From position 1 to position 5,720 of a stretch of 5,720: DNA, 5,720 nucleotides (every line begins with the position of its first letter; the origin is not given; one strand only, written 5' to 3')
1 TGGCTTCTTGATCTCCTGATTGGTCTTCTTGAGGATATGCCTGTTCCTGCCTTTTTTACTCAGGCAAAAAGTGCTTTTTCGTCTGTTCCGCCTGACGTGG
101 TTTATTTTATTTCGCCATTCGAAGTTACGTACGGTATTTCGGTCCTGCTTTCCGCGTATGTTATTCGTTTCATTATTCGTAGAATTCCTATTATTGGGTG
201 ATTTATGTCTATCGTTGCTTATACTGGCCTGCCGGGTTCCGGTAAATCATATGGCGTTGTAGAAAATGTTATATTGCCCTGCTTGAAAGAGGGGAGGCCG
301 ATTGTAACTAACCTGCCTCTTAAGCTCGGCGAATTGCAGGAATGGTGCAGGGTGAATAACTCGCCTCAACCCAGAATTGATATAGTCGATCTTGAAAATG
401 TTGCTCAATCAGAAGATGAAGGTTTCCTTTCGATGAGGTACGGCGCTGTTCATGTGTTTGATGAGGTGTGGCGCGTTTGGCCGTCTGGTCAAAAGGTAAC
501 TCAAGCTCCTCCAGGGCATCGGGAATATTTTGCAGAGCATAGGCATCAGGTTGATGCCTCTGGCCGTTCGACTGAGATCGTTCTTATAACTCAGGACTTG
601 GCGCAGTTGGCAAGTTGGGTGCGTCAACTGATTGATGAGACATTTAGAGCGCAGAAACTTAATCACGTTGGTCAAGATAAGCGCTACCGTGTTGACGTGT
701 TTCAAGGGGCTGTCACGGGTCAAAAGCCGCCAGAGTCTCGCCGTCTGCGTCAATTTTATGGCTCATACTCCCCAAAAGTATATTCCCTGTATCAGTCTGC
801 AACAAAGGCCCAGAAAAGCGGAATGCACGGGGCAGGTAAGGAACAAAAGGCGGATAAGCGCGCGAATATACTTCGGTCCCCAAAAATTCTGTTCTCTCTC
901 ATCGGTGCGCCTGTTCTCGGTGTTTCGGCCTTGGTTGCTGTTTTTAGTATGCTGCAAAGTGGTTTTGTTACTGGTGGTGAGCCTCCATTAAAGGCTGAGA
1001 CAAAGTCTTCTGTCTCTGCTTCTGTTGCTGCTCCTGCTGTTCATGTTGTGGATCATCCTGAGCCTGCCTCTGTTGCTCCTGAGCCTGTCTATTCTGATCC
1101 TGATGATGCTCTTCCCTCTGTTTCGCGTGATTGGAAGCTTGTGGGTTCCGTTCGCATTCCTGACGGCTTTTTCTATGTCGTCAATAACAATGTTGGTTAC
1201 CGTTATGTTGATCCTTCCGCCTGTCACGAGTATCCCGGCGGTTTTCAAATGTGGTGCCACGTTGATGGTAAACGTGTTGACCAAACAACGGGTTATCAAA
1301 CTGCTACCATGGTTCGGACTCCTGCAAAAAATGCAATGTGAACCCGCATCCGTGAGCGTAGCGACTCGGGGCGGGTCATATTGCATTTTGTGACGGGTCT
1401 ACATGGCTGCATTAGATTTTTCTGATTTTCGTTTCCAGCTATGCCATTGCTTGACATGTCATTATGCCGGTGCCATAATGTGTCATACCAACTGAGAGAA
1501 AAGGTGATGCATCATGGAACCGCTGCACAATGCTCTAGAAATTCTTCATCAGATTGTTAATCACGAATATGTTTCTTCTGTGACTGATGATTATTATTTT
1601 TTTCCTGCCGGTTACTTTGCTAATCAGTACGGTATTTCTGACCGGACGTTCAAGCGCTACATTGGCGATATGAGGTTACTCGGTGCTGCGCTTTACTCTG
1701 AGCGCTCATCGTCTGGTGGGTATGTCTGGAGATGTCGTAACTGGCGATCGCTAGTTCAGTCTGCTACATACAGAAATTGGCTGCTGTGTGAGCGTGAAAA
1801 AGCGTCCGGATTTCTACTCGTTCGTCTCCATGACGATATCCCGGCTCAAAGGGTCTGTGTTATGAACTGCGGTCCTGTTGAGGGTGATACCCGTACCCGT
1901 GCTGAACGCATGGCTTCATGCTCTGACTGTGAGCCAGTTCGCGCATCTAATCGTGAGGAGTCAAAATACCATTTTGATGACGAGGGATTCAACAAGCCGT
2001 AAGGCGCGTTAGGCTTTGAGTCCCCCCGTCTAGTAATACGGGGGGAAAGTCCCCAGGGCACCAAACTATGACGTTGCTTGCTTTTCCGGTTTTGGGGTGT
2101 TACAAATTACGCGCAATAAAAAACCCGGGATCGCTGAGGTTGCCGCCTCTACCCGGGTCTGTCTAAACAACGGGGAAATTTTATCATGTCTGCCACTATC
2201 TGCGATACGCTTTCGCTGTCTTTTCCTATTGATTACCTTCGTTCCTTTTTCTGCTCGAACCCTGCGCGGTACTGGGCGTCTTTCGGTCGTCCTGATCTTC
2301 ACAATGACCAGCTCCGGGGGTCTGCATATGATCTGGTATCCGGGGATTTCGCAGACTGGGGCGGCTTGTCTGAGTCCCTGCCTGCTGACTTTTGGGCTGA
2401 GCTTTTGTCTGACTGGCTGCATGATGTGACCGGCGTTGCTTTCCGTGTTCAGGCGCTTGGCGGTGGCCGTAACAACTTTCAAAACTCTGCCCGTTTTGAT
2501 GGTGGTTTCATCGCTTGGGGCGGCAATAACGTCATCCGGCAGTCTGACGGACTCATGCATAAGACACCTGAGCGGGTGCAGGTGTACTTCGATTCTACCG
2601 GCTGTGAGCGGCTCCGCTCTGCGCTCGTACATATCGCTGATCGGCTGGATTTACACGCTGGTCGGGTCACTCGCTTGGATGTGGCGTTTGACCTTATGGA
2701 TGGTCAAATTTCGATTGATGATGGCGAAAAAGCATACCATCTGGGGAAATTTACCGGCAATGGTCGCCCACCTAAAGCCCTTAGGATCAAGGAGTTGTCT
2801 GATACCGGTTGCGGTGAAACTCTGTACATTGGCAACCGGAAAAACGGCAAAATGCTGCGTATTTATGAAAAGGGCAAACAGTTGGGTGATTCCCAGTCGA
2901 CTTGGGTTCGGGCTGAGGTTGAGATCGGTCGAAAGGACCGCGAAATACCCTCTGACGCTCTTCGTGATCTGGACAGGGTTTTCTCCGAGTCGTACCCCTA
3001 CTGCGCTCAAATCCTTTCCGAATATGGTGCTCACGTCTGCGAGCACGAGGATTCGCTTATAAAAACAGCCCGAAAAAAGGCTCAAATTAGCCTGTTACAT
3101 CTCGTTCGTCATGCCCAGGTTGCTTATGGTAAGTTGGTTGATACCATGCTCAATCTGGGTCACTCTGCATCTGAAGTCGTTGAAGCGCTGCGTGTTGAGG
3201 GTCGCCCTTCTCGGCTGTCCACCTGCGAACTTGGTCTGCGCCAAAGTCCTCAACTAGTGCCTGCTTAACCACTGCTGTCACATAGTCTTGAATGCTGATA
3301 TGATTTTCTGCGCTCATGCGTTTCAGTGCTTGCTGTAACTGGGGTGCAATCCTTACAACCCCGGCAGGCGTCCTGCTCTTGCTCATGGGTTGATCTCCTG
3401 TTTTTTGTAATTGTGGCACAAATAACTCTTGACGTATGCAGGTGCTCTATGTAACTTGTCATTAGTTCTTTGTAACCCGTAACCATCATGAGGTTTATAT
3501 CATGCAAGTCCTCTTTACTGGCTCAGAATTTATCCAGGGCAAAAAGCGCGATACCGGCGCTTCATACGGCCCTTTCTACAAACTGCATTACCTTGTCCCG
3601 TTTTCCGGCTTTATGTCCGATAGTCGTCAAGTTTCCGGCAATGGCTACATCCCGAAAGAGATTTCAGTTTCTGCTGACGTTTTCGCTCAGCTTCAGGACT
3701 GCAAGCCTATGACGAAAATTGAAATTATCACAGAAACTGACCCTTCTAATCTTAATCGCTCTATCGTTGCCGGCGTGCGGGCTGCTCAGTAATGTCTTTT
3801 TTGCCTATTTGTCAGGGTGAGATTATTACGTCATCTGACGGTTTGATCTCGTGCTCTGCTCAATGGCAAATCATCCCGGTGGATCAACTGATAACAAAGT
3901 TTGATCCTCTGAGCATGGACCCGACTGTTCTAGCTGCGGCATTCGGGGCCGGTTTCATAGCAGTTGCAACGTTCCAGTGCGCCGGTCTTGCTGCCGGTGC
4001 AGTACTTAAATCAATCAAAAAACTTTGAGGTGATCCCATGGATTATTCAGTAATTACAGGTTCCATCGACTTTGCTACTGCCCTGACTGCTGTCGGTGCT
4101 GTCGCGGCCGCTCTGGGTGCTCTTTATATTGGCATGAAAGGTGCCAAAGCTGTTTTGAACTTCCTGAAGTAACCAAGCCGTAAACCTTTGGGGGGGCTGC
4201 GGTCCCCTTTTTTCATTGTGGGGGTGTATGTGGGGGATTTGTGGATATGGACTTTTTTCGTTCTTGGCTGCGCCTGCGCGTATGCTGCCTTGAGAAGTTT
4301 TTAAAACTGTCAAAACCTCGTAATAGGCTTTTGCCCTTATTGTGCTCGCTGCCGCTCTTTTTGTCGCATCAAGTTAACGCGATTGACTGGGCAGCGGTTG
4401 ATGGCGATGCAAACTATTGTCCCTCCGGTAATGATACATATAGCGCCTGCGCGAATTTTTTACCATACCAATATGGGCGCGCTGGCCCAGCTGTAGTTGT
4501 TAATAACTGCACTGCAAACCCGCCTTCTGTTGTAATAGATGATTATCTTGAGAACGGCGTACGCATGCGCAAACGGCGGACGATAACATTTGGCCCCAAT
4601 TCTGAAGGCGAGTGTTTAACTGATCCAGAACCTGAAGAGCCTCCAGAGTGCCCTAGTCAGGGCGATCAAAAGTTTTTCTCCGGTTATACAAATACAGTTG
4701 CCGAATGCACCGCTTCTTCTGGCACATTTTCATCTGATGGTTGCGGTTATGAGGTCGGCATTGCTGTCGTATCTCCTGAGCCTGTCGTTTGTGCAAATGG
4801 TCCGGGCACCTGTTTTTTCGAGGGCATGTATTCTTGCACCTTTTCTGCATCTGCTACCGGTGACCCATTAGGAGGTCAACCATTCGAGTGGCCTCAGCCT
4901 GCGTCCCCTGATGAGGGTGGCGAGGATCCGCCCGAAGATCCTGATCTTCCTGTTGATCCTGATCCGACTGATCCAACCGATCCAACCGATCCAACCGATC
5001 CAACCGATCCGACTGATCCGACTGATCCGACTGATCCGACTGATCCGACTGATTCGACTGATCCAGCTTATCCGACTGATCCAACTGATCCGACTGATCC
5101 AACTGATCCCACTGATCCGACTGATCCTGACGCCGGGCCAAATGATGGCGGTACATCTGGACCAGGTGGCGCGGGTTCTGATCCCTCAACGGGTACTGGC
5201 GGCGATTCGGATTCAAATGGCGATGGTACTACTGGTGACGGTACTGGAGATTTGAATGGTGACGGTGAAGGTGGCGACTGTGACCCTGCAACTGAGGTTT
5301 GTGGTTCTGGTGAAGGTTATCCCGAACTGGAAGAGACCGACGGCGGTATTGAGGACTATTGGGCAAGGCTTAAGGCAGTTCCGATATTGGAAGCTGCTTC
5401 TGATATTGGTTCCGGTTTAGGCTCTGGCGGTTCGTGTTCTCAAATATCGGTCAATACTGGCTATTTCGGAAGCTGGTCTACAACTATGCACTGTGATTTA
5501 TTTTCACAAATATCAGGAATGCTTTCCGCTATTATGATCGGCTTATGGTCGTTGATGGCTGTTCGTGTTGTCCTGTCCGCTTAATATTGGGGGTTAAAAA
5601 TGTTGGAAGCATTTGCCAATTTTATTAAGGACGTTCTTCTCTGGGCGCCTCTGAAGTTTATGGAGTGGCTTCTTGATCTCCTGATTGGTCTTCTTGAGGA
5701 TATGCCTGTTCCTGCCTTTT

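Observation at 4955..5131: A hyper-repetitive (Asp-Pro-Thr)n linker in the adsorption protein is built from a 9-nt unit that carries GATC in almost every copy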

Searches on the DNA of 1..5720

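Call 66: search_rna_families(source=window, threshold=gathering)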
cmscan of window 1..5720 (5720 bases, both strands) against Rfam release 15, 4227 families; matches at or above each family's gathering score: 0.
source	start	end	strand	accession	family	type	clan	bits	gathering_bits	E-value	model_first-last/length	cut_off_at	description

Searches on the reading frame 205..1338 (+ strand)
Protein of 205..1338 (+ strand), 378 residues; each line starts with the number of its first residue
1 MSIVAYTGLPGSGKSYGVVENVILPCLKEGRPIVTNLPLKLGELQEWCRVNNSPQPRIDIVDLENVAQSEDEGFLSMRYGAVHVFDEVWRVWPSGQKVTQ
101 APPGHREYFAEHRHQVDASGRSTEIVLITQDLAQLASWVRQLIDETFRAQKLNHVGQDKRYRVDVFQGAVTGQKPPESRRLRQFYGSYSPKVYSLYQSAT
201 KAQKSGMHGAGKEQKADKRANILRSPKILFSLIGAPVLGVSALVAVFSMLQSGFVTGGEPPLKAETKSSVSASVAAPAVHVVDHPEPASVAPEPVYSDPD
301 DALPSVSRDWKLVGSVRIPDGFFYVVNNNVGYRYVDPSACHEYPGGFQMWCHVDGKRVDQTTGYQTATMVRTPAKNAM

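Call 6: search_protein_families(library=pfam, proteins=[window:205-1338:+], max_evalue=0.01)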
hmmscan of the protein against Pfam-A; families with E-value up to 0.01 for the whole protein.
window:205-1338:+ (378 aa): 1 family
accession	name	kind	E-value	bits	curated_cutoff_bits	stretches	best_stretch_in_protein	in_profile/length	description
PF05707.18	Zot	-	2.8e-26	92.7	20.3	1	2-201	1-195/197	Zonular occludens toxin (Zot)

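Call 10: find_related_loci(query=window:205-1338:+, collection=viral_contigs, flank=6000)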
Query window:205-1338:+ (378 aa) in viral_contigs; peptide patterns used: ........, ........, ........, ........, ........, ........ (x = any residue, [..] = any of these).
2 stretches matched a pattern, but none encodes a relative of the query by tblastn (E <= 1e-3).

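Call 11: find_encoding_contigs(protein=window:205-1338:+, flank=8000, max_places=10)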
Protein window:205-1338:+ (378 aa): 1 contig read that carries it; 1 place shown.
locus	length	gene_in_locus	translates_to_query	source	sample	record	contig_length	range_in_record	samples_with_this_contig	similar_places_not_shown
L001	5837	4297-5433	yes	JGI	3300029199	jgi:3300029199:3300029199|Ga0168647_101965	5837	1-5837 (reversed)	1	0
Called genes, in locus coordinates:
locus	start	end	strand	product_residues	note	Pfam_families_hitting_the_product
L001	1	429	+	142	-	?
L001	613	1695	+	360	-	PF02486:Rep_trans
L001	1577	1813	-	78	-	-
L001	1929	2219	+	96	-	PF07459:CTX_RstB (weak)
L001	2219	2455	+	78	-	-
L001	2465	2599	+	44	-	-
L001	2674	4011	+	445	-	-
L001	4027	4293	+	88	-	-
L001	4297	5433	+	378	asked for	PF05707:Zot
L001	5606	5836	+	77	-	?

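Call 17: find_related_loci(query=window:205-1338:+, collection=genome_contigs, flank=8000)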
Query window:205-1338:+ (378 aa) in genome_contigs; peptide patterns used: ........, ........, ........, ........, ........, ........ (x = any residue, [..] = any of these).
105 stretches matched a pattern, but none encodes a relative of the query by tblastn (E <= 1e-3).

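Call 30: find_homologous_proteins(query=window:205-1338:+, max_evalue=0.00001)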
Query window:205-1338:+ (378 aa): 652 proteins with E <= 0.00001 among 6120 candidates; the best 120 are listed.
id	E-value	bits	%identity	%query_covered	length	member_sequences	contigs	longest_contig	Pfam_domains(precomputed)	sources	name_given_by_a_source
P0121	9.0e-244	826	96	100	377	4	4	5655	PF05707.19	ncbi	-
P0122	1.5e-214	730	84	100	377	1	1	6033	PF05707.19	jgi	jgi:zona occludens toxin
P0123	8.6e-204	695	79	100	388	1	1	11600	PF05707.19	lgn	-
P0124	5.2e-197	672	77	100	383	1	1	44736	PF05707.19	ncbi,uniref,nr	ncbi:hypothetical protein H9C73_14030 [Marinobacterium sp. AK62]|uniref:Zona occludens toxin N-termi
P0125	4.7e-196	669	77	100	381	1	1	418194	PF05707.19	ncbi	-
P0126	4.9e-190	650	74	100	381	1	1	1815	PF05707.19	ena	-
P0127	1.6e-183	628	71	100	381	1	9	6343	PF05707.19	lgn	-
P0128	5.2e-76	274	40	97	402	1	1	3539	PF05707.19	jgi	jgi:zona occludens toxin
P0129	5.3e-74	268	43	99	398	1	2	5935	PF05707.19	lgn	-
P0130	8.4e-74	267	40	96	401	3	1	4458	PF05707.19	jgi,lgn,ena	-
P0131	6.4e-72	261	43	97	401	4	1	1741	PF05707.19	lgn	-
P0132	3.4e-71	258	41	95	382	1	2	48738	PF05707.19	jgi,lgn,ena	-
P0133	5.3e-71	258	41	95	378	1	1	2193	PF05707.19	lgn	-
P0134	6.8e-71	257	40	95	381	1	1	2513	PF05707.19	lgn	-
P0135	7.4e-71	257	41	95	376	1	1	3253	PF05707.19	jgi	jgi:zona occludens toxin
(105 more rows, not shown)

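Call 31: find_encoding_contigs(protein=P0121, flank=6000, max_places=10)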
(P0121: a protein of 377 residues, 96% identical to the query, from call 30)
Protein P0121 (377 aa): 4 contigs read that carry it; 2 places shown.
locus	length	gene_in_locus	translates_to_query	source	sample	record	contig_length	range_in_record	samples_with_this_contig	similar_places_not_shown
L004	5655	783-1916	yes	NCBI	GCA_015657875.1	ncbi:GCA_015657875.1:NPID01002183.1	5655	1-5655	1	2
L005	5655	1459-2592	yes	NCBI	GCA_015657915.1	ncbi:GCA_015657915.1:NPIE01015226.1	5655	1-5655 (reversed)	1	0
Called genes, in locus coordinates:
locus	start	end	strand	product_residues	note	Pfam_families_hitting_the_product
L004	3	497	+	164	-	?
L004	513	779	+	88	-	-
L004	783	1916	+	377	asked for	PF05707:Zot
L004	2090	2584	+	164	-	-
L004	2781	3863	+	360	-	PF02486:Rep_trans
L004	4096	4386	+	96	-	PF07459:CTX_RstB (weak)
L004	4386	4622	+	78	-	-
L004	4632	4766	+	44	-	-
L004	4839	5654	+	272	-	?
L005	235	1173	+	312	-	-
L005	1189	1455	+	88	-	-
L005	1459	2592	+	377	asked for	PF05707:Zot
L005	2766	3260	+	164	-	-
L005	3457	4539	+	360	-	PF02486:Rep_trans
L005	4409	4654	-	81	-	-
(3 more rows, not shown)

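Call 32: find_encoding_contigs(protein=P0122, flank=6000, max_places=6)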
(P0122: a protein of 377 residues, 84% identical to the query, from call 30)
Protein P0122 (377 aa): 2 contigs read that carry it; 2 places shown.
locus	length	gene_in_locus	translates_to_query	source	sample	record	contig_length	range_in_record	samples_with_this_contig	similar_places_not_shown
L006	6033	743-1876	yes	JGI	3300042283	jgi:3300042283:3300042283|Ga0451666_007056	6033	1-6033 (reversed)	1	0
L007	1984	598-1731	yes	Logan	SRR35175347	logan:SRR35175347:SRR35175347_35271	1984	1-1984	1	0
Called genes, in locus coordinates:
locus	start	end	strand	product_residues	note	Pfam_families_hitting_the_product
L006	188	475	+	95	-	-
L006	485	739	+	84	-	PF10734:DUF2523 (weak)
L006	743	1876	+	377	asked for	PF05707:Zot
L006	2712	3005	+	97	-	-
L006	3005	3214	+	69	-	-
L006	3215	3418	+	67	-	-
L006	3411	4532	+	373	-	PF02486:Rep_trans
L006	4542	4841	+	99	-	PF02303:Phage_DNA_bind (weak)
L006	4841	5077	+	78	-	-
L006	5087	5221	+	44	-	-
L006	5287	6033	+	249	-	?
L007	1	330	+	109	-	?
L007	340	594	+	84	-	PF10734:DUF2523 (weak)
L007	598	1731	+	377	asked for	PF05707:Zot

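Call 33: find_encoding_contigs(protein=P0124, flank=9000, max_places=4)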
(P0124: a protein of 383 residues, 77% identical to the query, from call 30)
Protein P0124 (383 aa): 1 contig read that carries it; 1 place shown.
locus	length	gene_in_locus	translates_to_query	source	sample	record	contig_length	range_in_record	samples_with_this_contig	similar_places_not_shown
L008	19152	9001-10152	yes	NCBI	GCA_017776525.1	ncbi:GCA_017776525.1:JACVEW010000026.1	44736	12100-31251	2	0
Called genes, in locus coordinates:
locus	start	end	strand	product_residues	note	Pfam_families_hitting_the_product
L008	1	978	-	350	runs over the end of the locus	PF02547:Queuosine_synth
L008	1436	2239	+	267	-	PF01844:HNH (weak)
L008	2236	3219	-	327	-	PF24624:Int_N, PF00589:Phage_integrase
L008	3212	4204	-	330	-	-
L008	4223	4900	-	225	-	PF10881:DUF2726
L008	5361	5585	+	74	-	-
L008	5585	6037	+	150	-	-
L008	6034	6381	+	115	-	-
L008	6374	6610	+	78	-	-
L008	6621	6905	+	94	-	-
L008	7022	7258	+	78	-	-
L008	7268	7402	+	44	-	-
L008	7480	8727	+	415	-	-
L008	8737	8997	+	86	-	-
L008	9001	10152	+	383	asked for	PF05707:Zot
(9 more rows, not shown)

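Call 34: find_encoding_contigs(protein=P0123, flank=6000, max_places=4)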
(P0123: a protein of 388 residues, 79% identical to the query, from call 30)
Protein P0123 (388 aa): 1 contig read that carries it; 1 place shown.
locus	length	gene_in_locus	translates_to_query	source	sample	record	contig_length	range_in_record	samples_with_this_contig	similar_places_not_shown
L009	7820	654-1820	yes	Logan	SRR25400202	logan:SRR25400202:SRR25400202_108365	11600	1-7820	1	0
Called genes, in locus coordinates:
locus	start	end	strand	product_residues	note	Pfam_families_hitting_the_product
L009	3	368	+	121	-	?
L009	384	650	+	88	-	-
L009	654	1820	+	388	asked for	PF05707:Zot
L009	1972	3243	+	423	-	-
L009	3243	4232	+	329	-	PF24624:Int_N, PF00589:Phage_integrase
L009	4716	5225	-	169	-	PF01668:SmpB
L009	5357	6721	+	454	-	PF00209:SNF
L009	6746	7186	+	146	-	PF10604:Polyketide_cyc2, PF03364:Polyketide_cyc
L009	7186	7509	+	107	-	PF03658:Ub-RnfH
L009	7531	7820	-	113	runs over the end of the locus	PF04355:BamE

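Call 35: find_encoding_contigs(protein=P0125, flank=8000, max_places=4)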
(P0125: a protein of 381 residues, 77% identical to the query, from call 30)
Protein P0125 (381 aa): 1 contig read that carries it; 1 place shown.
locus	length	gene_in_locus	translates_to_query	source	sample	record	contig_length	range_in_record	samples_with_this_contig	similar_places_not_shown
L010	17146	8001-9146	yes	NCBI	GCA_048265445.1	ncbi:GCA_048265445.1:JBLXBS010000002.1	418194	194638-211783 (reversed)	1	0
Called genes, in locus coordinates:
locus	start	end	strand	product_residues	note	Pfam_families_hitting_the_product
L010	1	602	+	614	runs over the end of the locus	PF03979:Sigma70_r1_1, PF00140:Sigma70_r1_2, PF04546:Sigma70_ner, PF04542:Sigma70_r2, PF04539:Sigma70_r3, PF04545:Sigma70_r4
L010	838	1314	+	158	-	-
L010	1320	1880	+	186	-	-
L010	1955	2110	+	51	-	-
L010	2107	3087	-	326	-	PF24624:Int_N, PF00589:Phage_integrase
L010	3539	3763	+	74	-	-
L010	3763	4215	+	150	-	-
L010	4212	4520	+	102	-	-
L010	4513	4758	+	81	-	-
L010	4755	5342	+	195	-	-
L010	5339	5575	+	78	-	-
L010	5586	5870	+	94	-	-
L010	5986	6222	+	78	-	-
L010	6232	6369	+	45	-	-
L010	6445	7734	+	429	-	-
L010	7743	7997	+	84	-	PF10734:DUF2523 (weak)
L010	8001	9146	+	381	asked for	PF05707:Zot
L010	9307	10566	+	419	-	-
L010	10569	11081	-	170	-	-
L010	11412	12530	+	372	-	PF00990:GGDEF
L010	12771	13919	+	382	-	PF00072:Response_reg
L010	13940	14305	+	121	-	PF00072:Response_reg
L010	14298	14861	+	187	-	PF01584:CheW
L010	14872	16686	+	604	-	PF00672:HAMP (weak), PF00015:MCPsignal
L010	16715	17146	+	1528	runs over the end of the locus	PF01627:Hpt, PF02518:HATPase_c, PF01584:CheW (weak), PF00072:Response_reg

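Call 36: find_encoding_contigs(protein=P0127, flank=6000, max_places=10)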
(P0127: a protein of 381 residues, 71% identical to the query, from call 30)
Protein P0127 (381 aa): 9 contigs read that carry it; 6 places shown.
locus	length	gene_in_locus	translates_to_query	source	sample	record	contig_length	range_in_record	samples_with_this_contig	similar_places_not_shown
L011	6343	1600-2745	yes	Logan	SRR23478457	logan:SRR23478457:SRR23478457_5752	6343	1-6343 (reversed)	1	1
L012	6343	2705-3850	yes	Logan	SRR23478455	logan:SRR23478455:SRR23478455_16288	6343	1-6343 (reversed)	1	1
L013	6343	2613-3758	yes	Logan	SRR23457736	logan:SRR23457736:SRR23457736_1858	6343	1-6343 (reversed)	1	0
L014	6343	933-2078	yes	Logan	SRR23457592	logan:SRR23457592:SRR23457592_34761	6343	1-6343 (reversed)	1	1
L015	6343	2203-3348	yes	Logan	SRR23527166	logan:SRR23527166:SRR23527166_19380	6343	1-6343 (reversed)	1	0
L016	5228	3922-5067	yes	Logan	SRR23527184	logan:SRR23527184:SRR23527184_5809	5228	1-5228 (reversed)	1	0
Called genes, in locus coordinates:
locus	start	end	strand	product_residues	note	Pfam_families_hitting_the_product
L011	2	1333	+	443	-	?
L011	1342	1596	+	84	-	PF10734:DUF2523 (faint)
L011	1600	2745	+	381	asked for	PF05707:Zot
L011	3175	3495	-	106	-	PF12728:HTH_17 (weak)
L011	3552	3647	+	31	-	-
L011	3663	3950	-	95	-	-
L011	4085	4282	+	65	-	-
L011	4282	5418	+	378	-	PF02486:Rep_trans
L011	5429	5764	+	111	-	PF02303:Phage_DNA_bind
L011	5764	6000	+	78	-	-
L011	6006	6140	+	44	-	-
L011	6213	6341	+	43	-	?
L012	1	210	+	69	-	?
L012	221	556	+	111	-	PF02303:Phage_DNA_bind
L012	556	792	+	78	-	-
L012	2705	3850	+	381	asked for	PF05707:Zot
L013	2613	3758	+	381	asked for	PF05707:Zot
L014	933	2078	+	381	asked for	PF05707:Zot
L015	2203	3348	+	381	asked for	PF05707:Zot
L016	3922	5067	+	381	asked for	PF05707:Zot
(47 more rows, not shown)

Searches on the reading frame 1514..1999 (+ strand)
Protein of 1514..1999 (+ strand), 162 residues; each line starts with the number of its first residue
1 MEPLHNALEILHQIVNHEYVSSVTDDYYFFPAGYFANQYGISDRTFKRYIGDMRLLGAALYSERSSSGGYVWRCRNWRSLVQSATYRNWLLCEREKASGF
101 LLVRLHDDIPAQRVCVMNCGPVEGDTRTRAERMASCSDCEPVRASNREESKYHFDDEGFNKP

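Call 6: search_protein_families(library=pfam, proteins=[window:1514-1999:+], max_evalue=0.01)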
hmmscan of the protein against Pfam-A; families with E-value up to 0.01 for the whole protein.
window:1514-1999:+ (162 aa): 1 family
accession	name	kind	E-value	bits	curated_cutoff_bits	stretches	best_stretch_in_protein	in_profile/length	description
PF08279.18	HTH_11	-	0.00071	19.8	25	1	30-70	16-54/55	HTH domain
